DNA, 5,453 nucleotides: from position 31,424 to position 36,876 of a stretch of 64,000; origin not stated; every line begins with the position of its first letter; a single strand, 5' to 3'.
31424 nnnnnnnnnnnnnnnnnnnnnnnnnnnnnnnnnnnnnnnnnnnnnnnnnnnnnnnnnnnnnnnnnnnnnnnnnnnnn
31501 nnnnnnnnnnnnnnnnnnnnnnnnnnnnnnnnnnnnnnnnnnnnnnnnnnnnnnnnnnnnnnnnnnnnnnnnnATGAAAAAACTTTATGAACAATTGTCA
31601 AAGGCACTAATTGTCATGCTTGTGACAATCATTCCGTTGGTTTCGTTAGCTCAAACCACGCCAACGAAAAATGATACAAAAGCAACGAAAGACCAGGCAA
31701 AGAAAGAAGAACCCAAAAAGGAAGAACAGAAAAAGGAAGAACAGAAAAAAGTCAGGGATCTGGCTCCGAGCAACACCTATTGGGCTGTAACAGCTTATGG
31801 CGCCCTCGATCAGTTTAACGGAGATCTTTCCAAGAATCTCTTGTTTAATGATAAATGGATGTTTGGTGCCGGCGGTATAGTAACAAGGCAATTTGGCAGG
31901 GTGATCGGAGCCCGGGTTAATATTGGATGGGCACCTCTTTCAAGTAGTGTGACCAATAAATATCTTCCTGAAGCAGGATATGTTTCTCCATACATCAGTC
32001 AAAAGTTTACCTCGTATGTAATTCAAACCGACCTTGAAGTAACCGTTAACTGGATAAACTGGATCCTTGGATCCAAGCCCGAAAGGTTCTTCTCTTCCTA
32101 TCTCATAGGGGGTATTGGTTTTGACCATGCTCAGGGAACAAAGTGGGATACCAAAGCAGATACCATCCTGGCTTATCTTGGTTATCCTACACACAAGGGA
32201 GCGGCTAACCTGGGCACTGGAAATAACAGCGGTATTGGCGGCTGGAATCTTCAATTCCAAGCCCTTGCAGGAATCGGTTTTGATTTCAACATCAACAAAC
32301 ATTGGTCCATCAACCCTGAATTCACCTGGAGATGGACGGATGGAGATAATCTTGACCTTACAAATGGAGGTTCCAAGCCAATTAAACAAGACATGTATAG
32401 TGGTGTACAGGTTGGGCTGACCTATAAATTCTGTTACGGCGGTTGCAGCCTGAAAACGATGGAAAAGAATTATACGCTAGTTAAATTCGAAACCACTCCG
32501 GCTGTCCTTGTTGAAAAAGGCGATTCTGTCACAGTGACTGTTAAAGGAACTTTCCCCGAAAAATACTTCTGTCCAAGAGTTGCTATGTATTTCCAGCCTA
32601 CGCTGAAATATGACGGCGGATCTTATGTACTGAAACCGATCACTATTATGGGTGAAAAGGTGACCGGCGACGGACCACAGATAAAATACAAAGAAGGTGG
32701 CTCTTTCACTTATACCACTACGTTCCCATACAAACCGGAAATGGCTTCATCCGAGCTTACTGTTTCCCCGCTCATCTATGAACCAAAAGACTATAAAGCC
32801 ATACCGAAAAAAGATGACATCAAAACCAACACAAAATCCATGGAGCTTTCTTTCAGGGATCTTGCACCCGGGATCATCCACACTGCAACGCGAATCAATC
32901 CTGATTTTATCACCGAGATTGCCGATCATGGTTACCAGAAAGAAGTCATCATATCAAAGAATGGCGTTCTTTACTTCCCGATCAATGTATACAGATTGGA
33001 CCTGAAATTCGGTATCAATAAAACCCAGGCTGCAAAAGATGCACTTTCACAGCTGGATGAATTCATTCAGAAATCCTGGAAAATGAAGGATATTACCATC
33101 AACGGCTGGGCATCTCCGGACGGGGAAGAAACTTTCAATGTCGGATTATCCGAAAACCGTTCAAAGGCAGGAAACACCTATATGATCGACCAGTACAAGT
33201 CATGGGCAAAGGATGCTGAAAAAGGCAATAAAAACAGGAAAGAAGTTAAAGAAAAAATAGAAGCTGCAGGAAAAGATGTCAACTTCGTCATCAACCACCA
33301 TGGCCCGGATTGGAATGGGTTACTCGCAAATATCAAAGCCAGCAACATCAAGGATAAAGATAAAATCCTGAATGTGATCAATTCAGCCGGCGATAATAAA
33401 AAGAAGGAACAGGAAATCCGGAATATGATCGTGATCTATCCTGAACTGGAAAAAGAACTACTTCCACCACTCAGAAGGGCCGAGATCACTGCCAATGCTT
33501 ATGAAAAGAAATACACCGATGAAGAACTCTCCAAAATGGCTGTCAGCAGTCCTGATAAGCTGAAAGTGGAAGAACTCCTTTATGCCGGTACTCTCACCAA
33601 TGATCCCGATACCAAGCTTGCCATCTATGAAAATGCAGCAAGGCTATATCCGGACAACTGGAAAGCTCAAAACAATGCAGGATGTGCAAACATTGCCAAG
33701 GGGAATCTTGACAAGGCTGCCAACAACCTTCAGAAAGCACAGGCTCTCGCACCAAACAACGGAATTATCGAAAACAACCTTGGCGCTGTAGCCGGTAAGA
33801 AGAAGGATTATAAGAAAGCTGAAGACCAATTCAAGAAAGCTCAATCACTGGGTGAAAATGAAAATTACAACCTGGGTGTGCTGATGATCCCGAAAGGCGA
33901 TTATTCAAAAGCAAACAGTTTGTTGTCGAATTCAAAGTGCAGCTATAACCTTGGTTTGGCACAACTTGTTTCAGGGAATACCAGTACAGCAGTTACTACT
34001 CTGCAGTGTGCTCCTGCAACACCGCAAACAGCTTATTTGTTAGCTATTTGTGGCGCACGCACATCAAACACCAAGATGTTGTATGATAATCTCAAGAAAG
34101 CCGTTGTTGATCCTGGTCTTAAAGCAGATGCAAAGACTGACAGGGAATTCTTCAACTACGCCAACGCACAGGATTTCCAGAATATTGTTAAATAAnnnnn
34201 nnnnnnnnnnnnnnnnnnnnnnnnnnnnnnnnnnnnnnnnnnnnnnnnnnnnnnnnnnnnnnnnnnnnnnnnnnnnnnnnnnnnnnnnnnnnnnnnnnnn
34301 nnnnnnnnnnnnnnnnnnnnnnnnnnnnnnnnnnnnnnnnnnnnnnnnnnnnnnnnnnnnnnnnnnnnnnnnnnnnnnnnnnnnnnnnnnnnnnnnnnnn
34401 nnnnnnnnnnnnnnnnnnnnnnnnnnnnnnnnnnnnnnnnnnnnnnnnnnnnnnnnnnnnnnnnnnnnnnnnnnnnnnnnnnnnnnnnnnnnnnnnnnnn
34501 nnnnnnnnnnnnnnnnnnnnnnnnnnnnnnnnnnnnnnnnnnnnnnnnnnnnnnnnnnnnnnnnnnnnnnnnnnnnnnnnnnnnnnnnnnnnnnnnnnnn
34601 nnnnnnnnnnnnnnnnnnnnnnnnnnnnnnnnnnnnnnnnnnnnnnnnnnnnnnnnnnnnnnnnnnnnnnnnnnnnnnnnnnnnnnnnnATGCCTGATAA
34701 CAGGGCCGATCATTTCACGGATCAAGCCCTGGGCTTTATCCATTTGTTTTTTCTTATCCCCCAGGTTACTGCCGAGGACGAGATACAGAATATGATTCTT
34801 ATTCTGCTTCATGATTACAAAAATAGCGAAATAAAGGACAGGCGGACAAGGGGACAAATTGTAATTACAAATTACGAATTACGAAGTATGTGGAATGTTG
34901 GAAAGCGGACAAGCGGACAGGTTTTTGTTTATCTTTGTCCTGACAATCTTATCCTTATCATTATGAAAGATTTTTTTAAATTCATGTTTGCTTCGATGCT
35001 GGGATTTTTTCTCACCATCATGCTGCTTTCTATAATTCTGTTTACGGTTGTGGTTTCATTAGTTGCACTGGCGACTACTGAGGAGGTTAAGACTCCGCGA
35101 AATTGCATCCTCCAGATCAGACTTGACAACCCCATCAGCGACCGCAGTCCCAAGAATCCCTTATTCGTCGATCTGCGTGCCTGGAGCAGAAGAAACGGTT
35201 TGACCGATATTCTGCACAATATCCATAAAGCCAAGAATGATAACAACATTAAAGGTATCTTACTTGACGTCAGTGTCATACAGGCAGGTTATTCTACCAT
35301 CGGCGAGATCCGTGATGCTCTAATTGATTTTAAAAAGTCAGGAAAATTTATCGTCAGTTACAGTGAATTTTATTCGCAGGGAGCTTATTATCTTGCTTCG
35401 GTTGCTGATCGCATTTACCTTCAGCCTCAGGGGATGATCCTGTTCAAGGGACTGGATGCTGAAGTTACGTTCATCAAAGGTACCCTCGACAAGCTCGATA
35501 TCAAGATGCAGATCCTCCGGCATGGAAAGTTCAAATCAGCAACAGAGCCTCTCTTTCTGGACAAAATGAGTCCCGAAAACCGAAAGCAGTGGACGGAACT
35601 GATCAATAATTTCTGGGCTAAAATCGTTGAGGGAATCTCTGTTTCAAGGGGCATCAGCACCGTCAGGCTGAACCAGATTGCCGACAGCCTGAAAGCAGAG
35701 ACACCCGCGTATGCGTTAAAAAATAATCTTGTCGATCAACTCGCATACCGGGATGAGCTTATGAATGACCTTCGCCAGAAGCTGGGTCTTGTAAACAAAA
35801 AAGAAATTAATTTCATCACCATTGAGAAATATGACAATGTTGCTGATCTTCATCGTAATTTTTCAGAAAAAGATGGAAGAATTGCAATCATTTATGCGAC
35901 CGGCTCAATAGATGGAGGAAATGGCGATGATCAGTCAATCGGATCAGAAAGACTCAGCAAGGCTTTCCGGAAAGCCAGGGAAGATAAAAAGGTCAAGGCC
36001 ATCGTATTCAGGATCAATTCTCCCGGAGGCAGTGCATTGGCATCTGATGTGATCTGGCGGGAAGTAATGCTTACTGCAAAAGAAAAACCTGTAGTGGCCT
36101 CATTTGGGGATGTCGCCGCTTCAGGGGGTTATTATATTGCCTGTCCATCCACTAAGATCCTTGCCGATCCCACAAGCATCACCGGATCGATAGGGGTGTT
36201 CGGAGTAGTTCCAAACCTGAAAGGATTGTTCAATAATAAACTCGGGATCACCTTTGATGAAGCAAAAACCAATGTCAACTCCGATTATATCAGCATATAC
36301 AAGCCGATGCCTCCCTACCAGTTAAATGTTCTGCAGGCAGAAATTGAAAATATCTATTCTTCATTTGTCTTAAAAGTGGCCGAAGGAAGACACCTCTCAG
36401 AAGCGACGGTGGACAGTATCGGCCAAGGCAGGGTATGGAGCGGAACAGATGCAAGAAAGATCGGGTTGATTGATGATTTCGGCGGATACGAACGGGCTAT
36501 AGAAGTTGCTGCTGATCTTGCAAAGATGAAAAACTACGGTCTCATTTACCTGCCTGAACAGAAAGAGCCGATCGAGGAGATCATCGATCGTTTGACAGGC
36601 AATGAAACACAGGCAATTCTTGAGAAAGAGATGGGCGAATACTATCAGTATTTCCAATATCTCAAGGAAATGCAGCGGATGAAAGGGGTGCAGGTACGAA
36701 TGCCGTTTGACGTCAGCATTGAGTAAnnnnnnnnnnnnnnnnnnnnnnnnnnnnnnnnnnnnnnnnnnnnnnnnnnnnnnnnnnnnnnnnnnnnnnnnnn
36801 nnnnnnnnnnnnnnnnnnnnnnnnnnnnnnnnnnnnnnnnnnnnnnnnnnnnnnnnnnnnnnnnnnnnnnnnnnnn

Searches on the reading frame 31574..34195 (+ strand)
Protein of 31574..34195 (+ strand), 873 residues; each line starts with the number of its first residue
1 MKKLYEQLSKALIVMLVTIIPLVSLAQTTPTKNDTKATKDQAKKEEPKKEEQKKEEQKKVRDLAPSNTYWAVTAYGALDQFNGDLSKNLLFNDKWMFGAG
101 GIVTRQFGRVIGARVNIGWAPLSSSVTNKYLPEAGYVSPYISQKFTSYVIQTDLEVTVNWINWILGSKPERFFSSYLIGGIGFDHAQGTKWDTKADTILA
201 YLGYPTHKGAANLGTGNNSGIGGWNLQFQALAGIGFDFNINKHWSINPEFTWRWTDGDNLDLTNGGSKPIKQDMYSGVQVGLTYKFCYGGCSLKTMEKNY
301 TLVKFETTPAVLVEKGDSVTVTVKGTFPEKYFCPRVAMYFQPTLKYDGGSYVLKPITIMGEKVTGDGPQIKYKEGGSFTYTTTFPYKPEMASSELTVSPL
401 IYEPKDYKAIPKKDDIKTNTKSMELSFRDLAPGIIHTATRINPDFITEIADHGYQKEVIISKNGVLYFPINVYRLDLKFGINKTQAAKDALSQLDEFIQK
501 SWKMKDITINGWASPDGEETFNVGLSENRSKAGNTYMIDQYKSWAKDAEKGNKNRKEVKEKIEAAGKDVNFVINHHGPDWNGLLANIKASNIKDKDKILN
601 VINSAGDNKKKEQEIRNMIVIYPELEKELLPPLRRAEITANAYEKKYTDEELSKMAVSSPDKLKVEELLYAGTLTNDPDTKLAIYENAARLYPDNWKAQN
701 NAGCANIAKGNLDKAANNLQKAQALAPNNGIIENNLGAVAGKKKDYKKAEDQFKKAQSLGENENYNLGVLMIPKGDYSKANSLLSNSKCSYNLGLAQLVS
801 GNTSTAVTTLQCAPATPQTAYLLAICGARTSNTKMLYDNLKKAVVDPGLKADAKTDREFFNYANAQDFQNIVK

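Call 14: search_protein_families(library=pfam, proteins=[window:31574-34195:+])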
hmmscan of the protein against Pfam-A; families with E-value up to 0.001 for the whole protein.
window:31574-34195:+ (873 aa): 5 families
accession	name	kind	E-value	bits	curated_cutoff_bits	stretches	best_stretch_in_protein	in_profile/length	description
PF07719.23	TPR_2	-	1.4e-07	31.5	27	0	697-729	2-34/34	Tetratricopeptide repeat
PF00515.34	TPR_1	-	1.7e-06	28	27.8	0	734-759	5-30/34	Tetratricopeptide repeat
PF13432.12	TPR_16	-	0.00024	21.9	32.7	0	683-729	18-64/65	Tetratricopeptide repeat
PF13424.12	TPR_12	-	0.00029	21.4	30.1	0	701-757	8-72/77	Tetratricopeptide repeat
PF13181.12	TPR_8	-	0.00099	19.5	25.7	0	698-729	3-34/34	Tetratricopeptide repeat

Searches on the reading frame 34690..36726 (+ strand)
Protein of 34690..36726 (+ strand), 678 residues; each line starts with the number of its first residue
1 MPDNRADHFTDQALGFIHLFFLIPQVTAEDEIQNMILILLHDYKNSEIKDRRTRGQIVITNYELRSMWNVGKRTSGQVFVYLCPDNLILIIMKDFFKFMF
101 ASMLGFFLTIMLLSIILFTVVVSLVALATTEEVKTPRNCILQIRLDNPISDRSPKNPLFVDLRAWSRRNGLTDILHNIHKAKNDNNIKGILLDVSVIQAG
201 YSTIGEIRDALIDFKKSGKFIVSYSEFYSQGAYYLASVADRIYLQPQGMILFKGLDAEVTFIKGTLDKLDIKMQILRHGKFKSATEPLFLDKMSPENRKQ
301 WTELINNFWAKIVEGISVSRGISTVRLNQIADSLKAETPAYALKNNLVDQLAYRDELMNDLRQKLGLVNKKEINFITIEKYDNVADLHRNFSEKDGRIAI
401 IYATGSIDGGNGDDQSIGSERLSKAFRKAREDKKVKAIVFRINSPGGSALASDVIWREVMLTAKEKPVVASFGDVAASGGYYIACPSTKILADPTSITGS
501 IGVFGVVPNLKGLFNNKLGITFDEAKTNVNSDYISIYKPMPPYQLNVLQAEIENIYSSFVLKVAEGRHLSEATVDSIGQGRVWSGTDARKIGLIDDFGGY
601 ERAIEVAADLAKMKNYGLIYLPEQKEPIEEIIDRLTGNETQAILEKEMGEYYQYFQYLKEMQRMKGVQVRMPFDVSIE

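Call 14: search_protein_families(library=pfam, proteins=[window:34690-36726:+])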
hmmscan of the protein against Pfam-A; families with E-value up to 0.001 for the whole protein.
window:34690-36726:+ (678 aa): 3 families
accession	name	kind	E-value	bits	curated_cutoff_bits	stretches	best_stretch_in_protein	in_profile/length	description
PF01343.23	Peptidase_S49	-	1.2e-73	246.6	24.9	2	463-613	4-153/154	Peptidase family S49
PF25145.1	NfeD1b_N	-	1.1e-08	35.3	40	1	422-503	19-97/189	NfeD1b, N-terminal domain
PF01972.22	SDH_protease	-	0.00015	21.4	31.3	1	419-501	78-155/286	ClpP-like SDH-type serine proteinase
